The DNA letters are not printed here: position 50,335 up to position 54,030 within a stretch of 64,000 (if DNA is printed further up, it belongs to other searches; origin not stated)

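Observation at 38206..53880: imuA-imuB ... dnaE2 mutagenesis cassette split by ~9.9 kb of mobile and defence-like DNA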

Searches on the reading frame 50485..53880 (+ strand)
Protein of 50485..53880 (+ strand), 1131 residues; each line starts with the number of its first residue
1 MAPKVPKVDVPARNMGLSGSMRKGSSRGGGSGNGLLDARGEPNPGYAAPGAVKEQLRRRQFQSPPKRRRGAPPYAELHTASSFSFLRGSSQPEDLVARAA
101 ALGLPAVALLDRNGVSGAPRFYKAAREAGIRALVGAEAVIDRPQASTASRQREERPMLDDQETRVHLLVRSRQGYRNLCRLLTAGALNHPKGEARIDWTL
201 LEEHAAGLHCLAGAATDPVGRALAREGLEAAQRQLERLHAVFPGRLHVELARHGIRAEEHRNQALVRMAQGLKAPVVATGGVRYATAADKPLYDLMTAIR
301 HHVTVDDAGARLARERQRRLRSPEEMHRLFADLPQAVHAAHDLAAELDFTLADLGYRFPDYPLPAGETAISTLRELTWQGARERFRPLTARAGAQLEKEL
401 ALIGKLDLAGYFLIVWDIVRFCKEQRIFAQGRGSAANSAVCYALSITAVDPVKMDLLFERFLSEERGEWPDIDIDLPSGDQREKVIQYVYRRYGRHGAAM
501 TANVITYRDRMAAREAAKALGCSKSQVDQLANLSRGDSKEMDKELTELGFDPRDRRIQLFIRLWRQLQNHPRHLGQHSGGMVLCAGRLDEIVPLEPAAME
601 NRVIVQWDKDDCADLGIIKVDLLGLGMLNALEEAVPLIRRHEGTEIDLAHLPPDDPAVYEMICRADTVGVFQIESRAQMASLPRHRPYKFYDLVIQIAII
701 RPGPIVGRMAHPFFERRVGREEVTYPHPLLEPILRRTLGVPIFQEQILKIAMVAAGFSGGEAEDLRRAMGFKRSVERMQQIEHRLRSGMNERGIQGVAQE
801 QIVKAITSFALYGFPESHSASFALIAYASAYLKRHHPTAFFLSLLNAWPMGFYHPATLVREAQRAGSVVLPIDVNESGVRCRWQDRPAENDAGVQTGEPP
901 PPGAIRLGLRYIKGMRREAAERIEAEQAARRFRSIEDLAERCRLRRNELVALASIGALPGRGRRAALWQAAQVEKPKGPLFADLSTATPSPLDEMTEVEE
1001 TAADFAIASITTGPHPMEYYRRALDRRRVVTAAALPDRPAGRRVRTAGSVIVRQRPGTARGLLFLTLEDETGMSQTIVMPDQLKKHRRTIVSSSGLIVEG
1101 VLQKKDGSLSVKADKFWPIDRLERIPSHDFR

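Call 3: search_protein_families(library=pfam, proteins=[window:50485-53880:+], max_evalue=0.01)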
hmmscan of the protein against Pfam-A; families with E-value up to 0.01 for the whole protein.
window:50485-53880:+ (1131 aa): 5 families
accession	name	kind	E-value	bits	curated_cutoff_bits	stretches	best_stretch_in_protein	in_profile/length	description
PF07733.18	DNA_pol3_alpha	-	4.6e-78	262.9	23.9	1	372-624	2-260/260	Bacterial DNA polymerase III alpha NTPase domain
PF17657.6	DNA_pol3_finger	-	1.8e-54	183.9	22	1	627-793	1-166/166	Bacterial DNA polymerase III alpha subunit finger domain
PF02811.25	PHP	-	1.1e-30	107.6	26.4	1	76-253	1-164/164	PHP domain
PF14579.12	HHH_6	-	2.3e-16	60.2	25.6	1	868-961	3-83/90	Helix-hairpin-helix motif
PF01336.31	tRNA_anti-codon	-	4.1e-07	30.3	27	1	1047-1118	4-74/75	OB-fold nucleic acid binding domain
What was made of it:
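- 50485..53880 (+): dnaE2 (error-prone Pol III alpha homologue). Pfam PHP, DNA_pol3_alpha, finger, HHH_6 and OB domains (call 3).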

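Call 29: search_protein_families(library=ncbifam, proteins=[window:50485-53880:+], max_evalue=0.01)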
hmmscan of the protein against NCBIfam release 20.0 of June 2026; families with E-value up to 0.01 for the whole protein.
window:50485-53880:+ (1131 aa): 14 families
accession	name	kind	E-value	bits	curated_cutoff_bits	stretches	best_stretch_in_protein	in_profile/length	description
NF004225.0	PRK05672.1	subfamily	0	1250.2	939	1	71-1131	3-1047/1047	error-prone DNA polymerase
NF004226.0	PRK05673.1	equivalog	8.9e-209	696.1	1002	1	73-1121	5-1064/1146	DNA polymerase III subunit alpha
TIGR00594.1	polc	superfamily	4.8e-183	610.9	434.35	1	75-945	2-862/1022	DNA polymerase III subunit alpha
NF005298.0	PRK06826.1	equivalog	6.2e-182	607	1260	2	74-945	5-863/1151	DNA polymerase III subunit alpha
NF005377.0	PRK06920.1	equivalog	1.9e-142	476.3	1806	1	74-1119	3-1023/1108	DNA polymerase III subunit alpha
NF005617.0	PRK07374.1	equivalog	2.7e-139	466.1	1653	1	74-883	3-828/1170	DNA polymerase III subunit alpha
NF005582.0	PRK07279.1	equivalog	3.2e-114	383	1279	1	75-1114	3-959/1033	DNA polymerase III subunit alpha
NF007079.0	PRK09532.1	equivalog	2.4e-105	353.6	1525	1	75-814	4-776/876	DNA polymerase III subunit alpha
NF004550.0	PRK05898.1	equivalog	1.5e-94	318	1182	1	274-933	135-778/971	DNA polymerase III subunit alpha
NF005516.0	PRK07135.1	equivalog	2.1e-92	310.8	1084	2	383-943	242-791/974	DNA polymerase III DnaE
NF001688.0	PRK00448.1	equivalog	1.6e-29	102.2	873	2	161-453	613-914/1445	PolC-type DNA polymerase III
TIGR01405.1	polC_Gram_pos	equivalog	7.6e-25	86.8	1043.45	2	161-452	379-678/1211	DNA polymerase III subunit alpha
NF005616.0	PRK07373.1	equivalog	3.1e-10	39.2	646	1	811-947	35-155/449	DNA polymerase III subunit alpha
NF041577.1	nside_bi_sphtase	equivalog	6.7e-05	22.2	400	1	76-140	5-67/276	3',5'-nucleoside bisphosphate phosphatase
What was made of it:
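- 50485..53880 (+): NCBIfam NF004225, 1250 bits against a cut-off of 939 (call 29).
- Checked: dnaE2, 50485-53880: NCBIfam error-prone polymerase, 1250 bits against a cut-off of 939 (call 29).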

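Call 59: find_encoding_contigs(protein=window:50485-53880:+, flank=10000, max_places=6)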
Protein window:50485-53880:+ (1131 aa): no gene with exactly this product is on record in the collection.
